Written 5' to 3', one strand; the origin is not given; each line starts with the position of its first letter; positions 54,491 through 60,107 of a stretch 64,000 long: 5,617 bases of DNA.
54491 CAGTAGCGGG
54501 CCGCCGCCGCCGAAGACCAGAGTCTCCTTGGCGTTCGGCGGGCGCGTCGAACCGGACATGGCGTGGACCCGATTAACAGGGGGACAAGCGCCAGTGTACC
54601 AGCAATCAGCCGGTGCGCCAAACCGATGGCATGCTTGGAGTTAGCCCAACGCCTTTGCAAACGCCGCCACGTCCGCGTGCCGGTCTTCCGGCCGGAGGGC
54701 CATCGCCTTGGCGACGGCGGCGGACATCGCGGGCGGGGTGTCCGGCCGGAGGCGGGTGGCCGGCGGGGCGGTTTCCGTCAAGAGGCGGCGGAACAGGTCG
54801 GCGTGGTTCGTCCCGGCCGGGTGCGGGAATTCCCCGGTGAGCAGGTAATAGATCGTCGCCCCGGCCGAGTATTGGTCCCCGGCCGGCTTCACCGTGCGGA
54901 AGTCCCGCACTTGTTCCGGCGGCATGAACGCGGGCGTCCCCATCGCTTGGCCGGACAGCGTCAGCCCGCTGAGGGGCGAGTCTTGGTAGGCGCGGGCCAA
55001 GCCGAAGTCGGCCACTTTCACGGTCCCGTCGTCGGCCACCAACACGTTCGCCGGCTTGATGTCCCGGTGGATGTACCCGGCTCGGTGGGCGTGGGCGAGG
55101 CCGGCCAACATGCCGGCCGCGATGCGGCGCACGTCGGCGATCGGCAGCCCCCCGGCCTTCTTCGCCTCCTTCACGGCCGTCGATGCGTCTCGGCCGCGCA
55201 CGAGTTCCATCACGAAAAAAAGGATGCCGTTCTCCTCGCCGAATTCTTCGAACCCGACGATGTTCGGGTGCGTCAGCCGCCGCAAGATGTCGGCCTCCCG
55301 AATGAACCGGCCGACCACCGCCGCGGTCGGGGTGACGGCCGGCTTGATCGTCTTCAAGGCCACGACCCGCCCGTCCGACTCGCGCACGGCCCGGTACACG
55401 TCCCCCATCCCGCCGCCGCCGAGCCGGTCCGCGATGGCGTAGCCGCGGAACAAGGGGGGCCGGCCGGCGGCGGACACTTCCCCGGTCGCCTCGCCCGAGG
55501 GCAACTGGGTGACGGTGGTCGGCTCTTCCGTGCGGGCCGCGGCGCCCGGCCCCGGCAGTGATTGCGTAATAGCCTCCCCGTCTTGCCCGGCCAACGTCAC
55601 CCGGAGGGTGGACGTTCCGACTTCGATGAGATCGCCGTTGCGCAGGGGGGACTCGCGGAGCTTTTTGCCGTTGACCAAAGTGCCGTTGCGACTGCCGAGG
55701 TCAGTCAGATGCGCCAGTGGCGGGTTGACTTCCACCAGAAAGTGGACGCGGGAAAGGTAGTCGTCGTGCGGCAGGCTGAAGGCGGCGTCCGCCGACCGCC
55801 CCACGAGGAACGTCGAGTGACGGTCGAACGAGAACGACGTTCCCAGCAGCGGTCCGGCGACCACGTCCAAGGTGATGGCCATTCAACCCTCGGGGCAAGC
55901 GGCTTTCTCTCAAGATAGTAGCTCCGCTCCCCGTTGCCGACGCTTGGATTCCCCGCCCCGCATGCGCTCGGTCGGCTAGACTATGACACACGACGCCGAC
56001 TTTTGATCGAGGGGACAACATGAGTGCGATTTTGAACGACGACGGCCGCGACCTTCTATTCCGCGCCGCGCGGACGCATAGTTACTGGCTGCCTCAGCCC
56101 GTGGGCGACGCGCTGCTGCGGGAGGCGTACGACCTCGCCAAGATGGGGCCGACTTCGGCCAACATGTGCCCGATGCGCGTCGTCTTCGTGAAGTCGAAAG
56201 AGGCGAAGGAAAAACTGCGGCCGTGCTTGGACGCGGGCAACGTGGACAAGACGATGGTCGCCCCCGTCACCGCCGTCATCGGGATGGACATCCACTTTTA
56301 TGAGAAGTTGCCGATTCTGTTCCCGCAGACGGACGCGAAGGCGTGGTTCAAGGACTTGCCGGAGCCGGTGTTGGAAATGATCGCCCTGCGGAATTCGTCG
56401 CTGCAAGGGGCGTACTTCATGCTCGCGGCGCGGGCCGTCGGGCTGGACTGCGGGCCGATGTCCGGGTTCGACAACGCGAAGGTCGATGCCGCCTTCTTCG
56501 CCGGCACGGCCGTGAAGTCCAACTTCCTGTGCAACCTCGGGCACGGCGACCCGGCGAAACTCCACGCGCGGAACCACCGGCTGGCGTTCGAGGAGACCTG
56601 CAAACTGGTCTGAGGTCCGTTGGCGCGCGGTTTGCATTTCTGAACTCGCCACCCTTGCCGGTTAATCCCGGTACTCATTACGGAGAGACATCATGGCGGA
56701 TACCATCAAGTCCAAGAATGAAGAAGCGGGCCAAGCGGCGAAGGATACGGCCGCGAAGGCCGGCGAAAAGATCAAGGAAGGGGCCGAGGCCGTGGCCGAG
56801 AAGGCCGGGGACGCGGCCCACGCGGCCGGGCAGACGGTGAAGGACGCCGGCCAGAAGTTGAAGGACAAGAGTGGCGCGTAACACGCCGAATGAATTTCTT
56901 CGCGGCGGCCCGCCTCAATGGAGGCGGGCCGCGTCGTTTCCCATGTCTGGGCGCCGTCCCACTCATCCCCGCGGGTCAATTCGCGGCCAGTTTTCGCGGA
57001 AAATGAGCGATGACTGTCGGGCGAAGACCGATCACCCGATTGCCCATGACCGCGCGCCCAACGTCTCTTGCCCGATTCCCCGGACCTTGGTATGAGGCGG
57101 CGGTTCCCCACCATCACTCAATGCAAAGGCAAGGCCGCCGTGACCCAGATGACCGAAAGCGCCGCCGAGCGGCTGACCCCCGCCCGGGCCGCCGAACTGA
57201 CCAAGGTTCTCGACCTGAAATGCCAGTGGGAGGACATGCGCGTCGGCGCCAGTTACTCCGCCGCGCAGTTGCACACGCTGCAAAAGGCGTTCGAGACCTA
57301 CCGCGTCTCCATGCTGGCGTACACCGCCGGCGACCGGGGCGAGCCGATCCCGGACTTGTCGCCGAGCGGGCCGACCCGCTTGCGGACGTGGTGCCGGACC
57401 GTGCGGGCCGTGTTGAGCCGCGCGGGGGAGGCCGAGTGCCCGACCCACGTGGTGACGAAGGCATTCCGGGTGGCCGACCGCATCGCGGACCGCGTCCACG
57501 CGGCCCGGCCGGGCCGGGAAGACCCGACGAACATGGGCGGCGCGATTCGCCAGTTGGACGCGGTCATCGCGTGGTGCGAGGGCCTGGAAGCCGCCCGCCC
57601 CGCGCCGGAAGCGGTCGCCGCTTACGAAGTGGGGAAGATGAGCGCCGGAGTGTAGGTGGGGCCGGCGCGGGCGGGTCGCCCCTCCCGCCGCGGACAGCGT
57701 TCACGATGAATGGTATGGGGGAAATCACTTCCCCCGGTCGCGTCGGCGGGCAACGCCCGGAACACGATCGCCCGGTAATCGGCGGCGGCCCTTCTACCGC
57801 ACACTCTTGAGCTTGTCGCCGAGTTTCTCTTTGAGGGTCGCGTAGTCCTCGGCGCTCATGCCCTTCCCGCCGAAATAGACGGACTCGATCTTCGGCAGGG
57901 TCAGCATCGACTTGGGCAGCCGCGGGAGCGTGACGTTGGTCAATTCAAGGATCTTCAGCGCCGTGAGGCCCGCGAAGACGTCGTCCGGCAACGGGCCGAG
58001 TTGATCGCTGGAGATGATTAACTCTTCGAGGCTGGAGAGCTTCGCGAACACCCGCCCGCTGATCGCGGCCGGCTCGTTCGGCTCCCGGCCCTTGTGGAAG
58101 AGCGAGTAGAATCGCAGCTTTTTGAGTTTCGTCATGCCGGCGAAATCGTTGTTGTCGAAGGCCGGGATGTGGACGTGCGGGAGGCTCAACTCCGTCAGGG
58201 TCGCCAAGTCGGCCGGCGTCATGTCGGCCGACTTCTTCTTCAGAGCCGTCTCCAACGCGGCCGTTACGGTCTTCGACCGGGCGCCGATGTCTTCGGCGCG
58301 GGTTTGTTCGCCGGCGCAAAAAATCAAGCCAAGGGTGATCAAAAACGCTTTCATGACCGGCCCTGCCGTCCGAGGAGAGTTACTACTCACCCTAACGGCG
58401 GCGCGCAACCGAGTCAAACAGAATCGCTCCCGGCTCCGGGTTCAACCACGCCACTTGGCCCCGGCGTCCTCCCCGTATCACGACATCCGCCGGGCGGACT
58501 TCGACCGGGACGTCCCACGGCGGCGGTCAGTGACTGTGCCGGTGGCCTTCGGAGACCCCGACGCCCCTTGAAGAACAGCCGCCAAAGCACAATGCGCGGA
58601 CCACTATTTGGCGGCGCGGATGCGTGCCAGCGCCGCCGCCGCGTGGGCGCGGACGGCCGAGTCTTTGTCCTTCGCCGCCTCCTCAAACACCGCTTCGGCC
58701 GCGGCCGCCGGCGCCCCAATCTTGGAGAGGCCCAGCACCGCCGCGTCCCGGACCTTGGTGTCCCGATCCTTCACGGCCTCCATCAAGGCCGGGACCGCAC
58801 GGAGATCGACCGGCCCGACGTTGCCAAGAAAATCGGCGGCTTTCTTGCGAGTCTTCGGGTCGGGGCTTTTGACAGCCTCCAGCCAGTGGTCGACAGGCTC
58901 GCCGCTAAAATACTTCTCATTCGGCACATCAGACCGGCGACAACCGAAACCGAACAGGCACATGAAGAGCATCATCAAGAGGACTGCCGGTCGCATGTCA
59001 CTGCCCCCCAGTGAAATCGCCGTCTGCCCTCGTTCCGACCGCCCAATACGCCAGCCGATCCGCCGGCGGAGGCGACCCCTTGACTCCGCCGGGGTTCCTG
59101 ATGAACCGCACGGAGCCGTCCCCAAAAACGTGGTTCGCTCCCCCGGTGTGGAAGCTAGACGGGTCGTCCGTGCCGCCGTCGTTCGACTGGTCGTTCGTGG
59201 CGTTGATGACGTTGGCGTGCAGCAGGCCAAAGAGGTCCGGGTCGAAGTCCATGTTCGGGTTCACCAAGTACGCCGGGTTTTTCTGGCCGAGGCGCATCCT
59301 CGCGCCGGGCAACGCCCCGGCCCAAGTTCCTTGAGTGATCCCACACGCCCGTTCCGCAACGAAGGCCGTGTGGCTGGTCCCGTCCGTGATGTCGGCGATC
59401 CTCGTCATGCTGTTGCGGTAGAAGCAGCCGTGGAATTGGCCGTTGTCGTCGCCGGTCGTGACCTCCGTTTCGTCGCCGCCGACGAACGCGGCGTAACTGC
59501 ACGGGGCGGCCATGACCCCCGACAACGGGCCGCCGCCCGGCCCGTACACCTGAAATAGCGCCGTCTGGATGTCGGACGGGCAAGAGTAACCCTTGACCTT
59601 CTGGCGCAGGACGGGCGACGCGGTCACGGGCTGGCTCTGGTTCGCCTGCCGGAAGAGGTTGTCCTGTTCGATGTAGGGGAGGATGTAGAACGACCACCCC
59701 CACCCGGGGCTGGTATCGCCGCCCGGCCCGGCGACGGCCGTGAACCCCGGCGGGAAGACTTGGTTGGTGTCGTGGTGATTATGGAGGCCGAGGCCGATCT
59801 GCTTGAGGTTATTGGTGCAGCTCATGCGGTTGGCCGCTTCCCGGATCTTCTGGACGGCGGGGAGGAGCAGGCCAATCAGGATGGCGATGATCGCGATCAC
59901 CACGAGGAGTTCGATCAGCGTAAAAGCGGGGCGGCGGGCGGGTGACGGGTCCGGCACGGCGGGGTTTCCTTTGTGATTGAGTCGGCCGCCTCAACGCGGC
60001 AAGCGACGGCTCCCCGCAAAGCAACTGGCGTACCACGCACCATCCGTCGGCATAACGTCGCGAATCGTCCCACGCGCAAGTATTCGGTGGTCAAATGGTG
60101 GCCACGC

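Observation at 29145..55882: Candidate phospho-signalling plus giant adhesin/protease system (27 kb, one strand)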

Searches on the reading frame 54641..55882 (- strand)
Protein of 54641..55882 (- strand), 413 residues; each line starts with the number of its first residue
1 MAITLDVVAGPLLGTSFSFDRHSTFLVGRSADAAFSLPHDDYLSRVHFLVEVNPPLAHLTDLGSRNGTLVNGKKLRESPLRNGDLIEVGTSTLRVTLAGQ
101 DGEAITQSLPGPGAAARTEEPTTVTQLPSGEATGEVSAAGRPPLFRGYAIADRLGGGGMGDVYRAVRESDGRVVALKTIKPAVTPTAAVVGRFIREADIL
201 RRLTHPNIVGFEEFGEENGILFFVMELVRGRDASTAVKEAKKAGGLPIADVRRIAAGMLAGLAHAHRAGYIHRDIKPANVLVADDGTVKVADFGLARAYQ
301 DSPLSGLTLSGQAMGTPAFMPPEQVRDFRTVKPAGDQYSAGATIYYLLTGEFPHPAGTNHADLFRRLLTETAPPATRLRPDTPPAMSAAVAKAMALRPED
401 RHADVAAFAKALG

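Call 4: search_protein_families(library=pfam, proteins=[window:54641-55882:-], max_evalue=0.01)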
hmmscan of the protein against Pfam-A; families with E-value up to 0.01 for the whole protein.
window:54641-55882:- (413 aa): 6 families
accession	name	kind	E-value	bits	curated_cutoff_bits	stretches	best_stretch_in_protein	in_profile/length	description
PF00069.31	Pkinase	-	3.2e-45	155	31.7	1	148-362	1-205/263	Protein kinase domain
PF07714.23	PK_Tyr_Ser-Thr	-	2.3e-29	102.9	23.1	1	151-401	4-248/258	Protein tyrosine and serine/threonine kinase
PF00498.31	FHA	-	3.8e-14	53.3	20.7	1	26-89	2-67/67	FHA domain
PF16697.10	Yop-YscD_cpl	-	7e-09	36.3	33.2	1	7-95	2-90/94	Inner membrane component of T3SS, cytoplasmic domain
PF01636.29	APH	-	1.4e-07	31.9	23.2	0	160-236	11-86/239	Phosphotransferase enzyme family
PF03109.22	ABC1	-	6.3e-07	29.2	22.9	1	256-301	174-219/244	ABC1 atypical kinase-like domain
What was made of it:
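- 54641..55882 (-): g1: cytoplasmic FHA + Hanks-type Ser/Thr kinase (413 aa). FHA at 55616-55807, kinase at 54680-55441. No TM helix. Pfam FHA 3.8e-14 and Pkinase 3.2e-45 (call 4).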

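Call 8: search_protein_families(library=ncbifam, proteins=[window:54641-55882:-], max_evalue=0.01)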
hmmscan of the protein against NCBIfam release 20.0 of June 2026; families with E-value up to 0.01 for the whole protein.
window:54641-55882:- (413 aa): 23 families
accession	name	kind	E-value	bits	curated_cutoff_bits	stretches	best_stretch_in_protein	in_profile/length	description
NF033483.0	PknB_PASTA_kin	equivalog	1.3e-67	229.1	450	1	148-411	9-264/563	Stk1 family PASTA domain-containing Ser/Thr kinase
NF052427.1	StpK7MSMEG_1200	equivalog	5.6e-43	147.3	900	1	145-411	6-264/601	serine/threonine protein kinase StpK7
NF047741.1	antiphage_MADS6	equivalog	2.5e-41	141.9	460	2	252-412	302-457/612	methylation-associated defense system protein kinase MAD6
NF038150.1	lanthi_synth_IV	equivalog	6e-33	114.2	650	1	148-410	191-451/851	class IV lanthionine synthetase LanL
NF053615.1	SerThrKinAfsKStmc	equivalog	7.9e-32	110.8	1300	1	149-399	16-256/809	protein serine/threonine kinase AfsK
TIGR03903.1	TOMM_kin_cyc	equivalog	1.5e-29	102.5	705.75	1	172-352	4-187/1267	TOMM system kinase/cyclase fusion protein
NF009651.0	PRK13184.1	equivalog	5.2e-28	97.5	839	1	148-412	4-287/932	serine/threonine-protein kinase PknD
NF038151.1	lanthi_synth_III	equivalog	4.8e-16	58.3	575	1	142-348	217-423/833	class III lanthionine synthetase LanKC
NF033442.0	BREX_PglW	equivalog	7.1e-16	57.1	990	2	146-300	512-664/1391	BREX system serine/threonine kinase PglW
NF033760.1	gliding_GltG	equivalog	5.5e-15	54.9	650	1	2-126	4-127/650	adventurous gliding motility protein GltG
NF049868.1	FhaB_Rv0019c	equivalog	8.3e-13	48.7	125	1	4-94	68-157/158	FHA domain-containing protein FhaB/FipA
NF052573.1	HisKinEspAMyxo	equivalog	1.9e-08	32.8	1400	1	12-93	36-116/755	serine histidine kinase EspA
NF058632.1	SerThrKinPrkT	equivalog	3.6e-08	32.8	280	1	147-285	22-153/322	serine/threonine protein kinase PrkT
NF043056.1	T4SS_LegK1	equivalog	2.1e-07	29.9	550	1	269-347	209-283/516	Dot/Icm T4SS effector kinase LegK1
TIGR03354.1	VI_FHA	hypoth_equivalog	1.3e-06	28.5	120.25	1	18-116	20-122/420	type VI secretion system-associated FHA domain protein TagH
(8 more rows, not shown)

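Call 10: find_encoding_contigs(protein=window:54641-55882:-, flank=10000, max_places=6)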
Protein window:54641-55882:- (413 aa): no gene with exactly this product is on record in the collection.
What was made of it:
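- Tried and rejected: An exact look-up of the window's g1 found nothing on record (call 10).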

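Call 47: find_homologous_proteins(query=window:54641-55882:-, max_evalue=1e-30)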
Query window:54641-55882:- (413 aa): 2681 proteins with E <= 1e-30 among 8000 candidates; the best 120 are listed.
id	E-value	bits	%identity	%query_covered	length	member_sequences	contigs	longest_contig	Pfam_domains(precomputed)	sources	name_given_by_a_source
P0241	7.0e-262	887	98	100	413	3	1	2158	PF07714.24,PF00069.32,PF00498.32,PF03109.23,PF16697.11,PF01636.30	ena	-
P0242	1.2e-197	675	75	100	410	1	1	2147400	PF07714.24,PF00069.32,PF00498.32,PF03109.23,PF16697.11,PF01636.30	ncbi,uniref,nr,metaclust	ncbi:protein kinase domain-containing protein [Zavarzinella formosa]|uniref:protein kinase domain-co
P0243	1.1e-153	530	62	100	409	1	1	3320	PF07714.24,PF00069.32,PF00498.32,PF16697.11,PF01636.30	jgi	-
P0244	1.1e-115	405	53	100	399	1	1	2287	PF07714.24,PF00069.32,PF00498.32,PF03109.23,PF16697.11,PF01636.30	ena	-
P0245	6.0e-115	403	53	100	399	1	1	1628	PF07714.24,PF00069.32,PF00498.32,PF03109.23,PF16697.11,PF01636.30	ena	-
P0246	4.7e-114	400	48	100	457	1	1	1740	PF07714.24,PF00069.32,PF00498.32,PF03109.23,PF16697.11,PF01636.30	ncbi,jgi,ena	jgi:serine/threonine-protein kinase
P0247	7.9e-114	399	50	99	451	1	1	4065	PF07714.24,PF00069.32,PF00498.32,PF03109.23,PF16697.11,PF01636.30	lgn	-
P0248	9.7e-114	399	50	100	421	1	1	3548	PF07714.24,PF00069.32,PF00498.32,PF03109.23,PF16697.11,PF01636.30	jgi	-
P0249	2.0e-113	398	49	100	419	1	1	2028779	PF07714.24,PF00069.32,PF00498.32,PF03109.23,PF16697.11,PF01636.30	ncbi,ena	-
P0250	2.4e-113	398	50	99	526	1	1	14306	PF07714.24,PF00069.32,PF00498.32,PF16697.11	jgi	jgi:serine/threonine-protein kinase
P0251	2.6e-113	397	51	100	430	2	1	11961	PF07714.24,PF00069.32,PF00498.32,PF03109.23,PF16697.11,PF01636.30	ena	-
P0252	3.3e-113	397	52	100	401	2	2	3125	PF07714.24,PF00069.32,PF00498.32,PF03109.23,PF16697.11,PF01636.30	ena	-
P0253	3.6e-113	397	50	100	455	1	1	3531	PF07714.24,PF00069.32,PF00498.32,PF16697.11,PF01636.30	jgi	jgi:serine/threonine-protein kinase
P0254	7.7e-113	396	50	100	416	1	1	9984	PF07714.24,PF00069.32,PF00498.32,PF03109.23,PF16697.11,PF01636.30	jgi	jgi:serine/threonine-protein kinase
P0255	1.3e-112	395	50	100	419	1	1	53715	PF07714.24,PF00069.32,PF00498.32,PF03109.23,PF16697.11,PF01636.30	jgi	jgi:serine/threonine-protein kinase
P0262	2.0e-111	391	50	100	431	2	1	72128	PF07714.24,PF00069.32,PF00498.32,PF03109.23,PF16697.11,PF01636.30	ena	-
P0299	1.6e-103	365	46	100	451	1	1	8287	PF07714.24,PF00069.32,PF00498.32,PF03109.23,PF16697.11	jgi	jgi:serine/threonine-protein kinase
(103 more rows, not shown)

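Call 48: find_encoding_contigs(protein=P0299, flank=10000, max_places=2)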
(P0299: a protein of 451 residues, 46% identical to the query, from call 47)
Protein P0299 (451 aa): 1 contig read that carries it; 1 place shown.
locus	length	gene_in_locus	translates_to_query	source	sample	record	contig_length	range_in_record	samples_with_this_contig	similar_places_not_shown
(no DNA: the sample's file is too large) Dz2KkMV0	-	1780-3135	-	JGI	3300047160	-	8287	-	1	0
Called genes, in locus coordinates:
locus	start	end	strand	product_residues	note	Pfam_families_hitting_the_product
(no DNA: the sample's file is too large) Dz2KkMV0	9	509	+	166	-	PF00400:WD40 (faint), PF23414:Beta-prop_EML_2, PF24807:WD40_CDC20-Fz (weak), PF24814:WD40_Prp19, PF25174:Beta-prop_THOC3, PF25173:Beta-prop_WDR3_1st (weak), PF25175:Beta-prop_WDR5, PF23381:Beta-prop_IFT122_1st, +1 more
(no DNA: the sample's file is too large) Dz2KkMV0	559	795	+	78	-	PF23381:Beta-prop_IFT122_1st, PF24807:WD40_CDC20-Fz, PF24814:WD40_Prp19, PF24817:WD40_WDHD1_1st, PF25173:Beta-prop_WDR3_1st, PF25174:Beta-prop_THOC3, PF25175:Beta-prop_WDR5, PF25391:WD40_Gbeta, +5 more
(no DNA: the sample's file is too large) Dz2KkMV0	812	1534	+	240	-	PF20772:TACO1_YebC_N, PF01709:Transcrip_reg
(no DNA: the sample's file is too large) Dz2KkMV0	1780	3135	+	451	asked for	PF16697:Yop-YscD_cpl, PF00498:FHA, PF00069:Pkinase, PF03109:ABC1 (faint), PF07714:PK_Tyr_Ser-Thr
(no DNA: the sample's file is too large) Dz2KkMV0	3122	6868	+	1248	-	PF13181:TPR_8 (faint), PF00069:Pkinase, PF07714:PK_Tyr_Ser-Thr, PF07719:TPR_2 (faint), PF13371:TPR_9 (faint), PF13414:TPR_11 (faint), PF13432:TPR_16 (weak), PF14559:TPR_19 (weak), +3 more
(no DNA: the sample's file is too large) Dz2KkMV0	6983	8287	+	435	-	?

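Call 49: find_encoding_contigs(protein=P0249, flank=10000, max_places=2)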
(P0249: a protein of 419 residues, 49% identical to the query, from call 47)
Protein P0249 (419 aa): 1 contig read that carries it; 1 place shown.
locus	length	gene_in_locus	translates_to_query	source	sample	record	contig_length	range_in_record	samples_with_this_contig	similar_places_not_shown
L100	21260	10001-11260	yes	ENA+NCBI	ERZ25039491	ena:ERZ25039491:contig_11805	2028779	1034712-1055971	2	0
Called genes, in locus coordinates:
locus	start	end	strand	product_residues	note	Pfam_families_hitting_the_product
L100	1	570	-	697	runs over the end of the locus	PF04932:Wzy_C (weak)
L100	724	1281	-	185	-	PF14385:DUF4416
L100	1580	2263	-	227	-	PF13267:DUF4058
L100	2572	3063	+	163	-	PF23023:Anti-Pycsar_Apyc1 (weak), PF00753:Lactamase_B, PF12706:Lactamase_B_2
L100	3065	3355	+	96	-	PF12706:Lactamase_B_2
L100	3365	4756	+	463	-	PF01704:UDPGP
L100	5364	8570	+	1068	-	PF00069:Pkinase, PF07714:PK_Tyr_Ser-Thr, PF25172:Beta-prop_WDR3_2nd, PF00400:WD40, PF23381:Beta-prop_IFT122_1st, PF23389:Beta-prop_WDR19_1st, PF23393:Beta-prop_WDR90_POC16_2nd, PF23414:Beta-prop_EML_2, +128 more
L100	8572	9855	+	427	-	-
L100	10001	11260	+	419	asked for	PF16697:Yop-YscD_cpl, PF00498:FHA, PF00069:Pkinase, PF03109:ABC1 (faint), PF07714:PK_Tyr_Ser-Thr, PF01636:APH (faint)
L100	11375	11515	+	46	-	-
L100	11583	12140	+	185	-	PF07859:Abhydrolase_3, PF10340:Say1_Mug180 (weak), PF20434:BD-FAE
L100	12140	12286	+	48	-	-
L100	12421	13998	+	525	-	PF00743:FMO-like, PF07992:Pyr_redox_2, PF13450:NAD_binding_8 (weak), PF13738:Pyr_redox_3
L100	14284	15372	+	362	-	PF00483:NTP_transferase, PF12804:NTP_transf_3 (weak), PF22640:ManC_GMP_beta-helix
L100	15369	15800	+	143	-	PF03652:RuvX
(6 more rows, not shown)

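Call 50: find_encoding_contigs(protein=P0262, flank=10000, max_places=2)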
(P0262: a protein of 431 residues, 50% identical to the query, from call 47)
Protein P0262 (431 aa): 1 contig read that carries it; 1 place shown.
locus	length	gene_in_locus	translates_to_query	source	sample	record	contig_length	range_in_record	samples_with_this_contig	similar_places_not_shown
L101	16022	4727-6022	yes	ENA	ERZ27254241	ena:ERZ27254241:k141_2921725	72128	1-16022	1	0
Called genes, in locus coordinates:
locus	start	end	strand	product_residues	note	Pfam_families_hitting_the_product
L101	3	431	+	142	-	?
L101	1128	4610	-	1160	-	PF00069:Pkinase, PF07714:PK_Tyr_Ser-Thr, PF24814:WD40_Prp19, PF25173:Beta-prop_WDR3_1st, PF25175:Beta-prop_WDR5, PF25460:Beta-prop_Aladin, PF23381:Beta-prop_IFT122_1st, PF23409:Beta-prop_EML, +121 more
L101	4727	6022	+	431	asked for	PF16697:Yop-YscD_cpl, PF00498:FHA, PF00069:Pkinase, PF03109:ABC1 (faint), PF07714:PK_Tyr_Ser-Thr, PF01636:APH (faint)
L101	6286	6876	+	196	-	-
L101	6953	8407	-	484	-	PF13360:PQQ_2, PF01011:PQQ (weak), PF13360:PQQ_2, PF13570:Beta-prop_ACSF4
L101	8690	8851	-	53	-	-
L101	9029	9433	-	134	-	-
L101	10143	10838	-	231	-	PF13472:Lipase_GDSL_2 (weak)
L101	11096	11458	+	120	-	-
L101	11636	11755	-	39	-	-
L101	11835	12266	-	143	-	PF02229:PC4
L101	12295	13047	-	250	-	-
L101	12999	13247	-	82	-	-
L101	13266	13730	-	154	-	-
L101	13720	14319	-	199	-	-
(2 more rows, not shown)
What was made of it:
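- FHA-kinase homologs sit next to large sensor kinases in 3 of 3 look-ups, one of them overlapping a g2-family gene by 14 bp (calls 48-50).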

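Call 79: search_protein_families(library=padloc, proteins=[window:54641-55882:-], max_evalue=0.001)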
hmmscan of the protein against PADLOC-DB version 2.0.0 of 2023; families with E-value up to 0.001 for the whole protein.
window:54641-55882:- (413 aa): 34 families (the best 25 are shown)
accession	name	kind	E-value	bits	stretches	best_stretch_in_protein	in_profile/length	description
PDLC04042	PD-T4-6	-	1.7e-74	249.1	1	145-412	8-269/292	-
PDLC04053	PD-T4-6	-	6.2e-68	227.5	1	145-412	8-268/311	-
PDLC04054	PD-T4-6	-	2.2e-67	226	1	145-412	9-270/347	-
PDLC04138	mad6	-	7.8e-63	211.4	1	135-401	40-300/659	mads_6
PDLC04061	PD-T4-6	-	2e-61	207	1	147-408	17-276/510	-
PDLC04043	PD-T4-6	-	9.1e-59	197.7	1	145-412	14-274/452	-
PDLC04041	PD-T4-6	-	4.7e-55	185.6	1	127-412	10-290/443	-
PDLC04060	PD-T4-6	-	7.5e-55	184.7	1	147-411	9-265/486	-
PDLC04047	PD-T4-6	-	3.2e-53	178.9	1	146-412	10-269/327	-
PDLC04039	PD-T4-6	-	3.7e-53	179.2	1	145-411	13-271/458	-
PDLC04057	PD-T4-6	-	2.5e-50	169.8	1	148-412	10-267/443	-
PDLC04050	PD-T4-6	-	1.7e-48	163.7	1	148-406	65-317/480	-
PDLC04064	PD-T4-6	-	1.9e-47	160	1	148-411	22-276/369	-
PDLC04040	PD-T4-6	-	2.4e-46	156.6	1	154-409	2-259/547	-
PDLC04048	PD-T4-6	-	6.6e-46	155.3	1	148-409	12-266/354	-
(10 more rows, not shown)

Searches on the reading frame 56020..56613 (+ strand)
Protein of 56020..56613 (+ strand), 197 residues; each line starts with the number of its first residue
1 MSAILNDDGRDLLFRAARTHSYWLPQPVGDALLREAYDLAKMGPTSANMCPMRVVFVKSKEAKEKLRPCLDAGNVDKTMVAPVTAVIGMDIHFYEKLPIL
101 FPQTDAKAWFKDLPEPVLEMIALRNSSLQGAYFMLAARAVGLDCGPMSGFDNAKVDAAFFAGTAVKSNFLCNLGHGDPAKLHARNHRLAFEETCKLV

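Call 31: search_protein_families(library=pfam, proteins=[window:56020-56613:+], max_evalue=0.001)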
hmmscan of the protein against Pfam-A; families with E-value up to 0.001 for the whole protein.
window:56020-56613:+ (197 aa): 1 family
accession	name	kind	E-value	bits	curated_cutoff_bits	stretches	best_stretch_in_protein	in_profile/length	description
PF00881.29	Nitroreductase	-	1.7e-10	41.8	23.5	1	18-159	5-152/167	Nitroreductase family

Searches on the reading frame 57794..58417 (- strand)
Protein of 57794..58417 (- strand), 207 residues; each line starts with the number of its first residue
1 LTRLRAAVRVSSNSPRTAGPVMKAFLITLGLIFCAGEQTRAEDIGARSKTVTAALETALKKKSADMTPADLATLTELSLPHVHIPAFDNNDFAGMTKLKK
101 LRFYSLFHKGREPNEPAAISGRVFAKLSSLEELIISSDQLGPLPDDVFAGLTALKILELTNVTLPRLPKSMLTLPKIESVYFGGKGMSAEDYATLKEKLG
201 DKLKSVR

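Call 31: search_protein_families(library=pfam, proteins=[window:57794-58417:-], max_evalue=0.001)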
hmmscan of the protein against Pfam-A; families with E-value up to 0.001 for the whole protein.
window:57794-58417:- (207 aa): 1 family
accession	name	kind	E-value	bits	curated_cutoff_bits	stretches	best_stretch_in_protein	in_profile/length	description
PF13855.12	LRR_8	-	1.4e-09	38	27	1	129-179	2-53/61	Leucine rich repeat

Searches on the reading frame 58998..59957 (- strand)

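Call 31: search_protein_families(library=pfam, proteins=[window:58998-59957:-], max_evalue=0.001)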
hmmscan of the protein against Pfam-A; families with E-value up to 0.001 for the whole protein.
window:58998-59957:- (319 aa): 2 families
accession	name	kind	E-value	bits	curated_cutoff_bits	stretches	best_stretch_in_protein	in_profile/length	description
PF07596.16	SBP_bac_10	-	2.8e-49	169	23.3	1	36-286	1-261/268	Protein of unknown function (DUF1559)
PF07963.17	N_methyl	-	9.8e-07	28.5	21.2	1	11-32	6-27/27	Prokaryotic N-terminal methylation motif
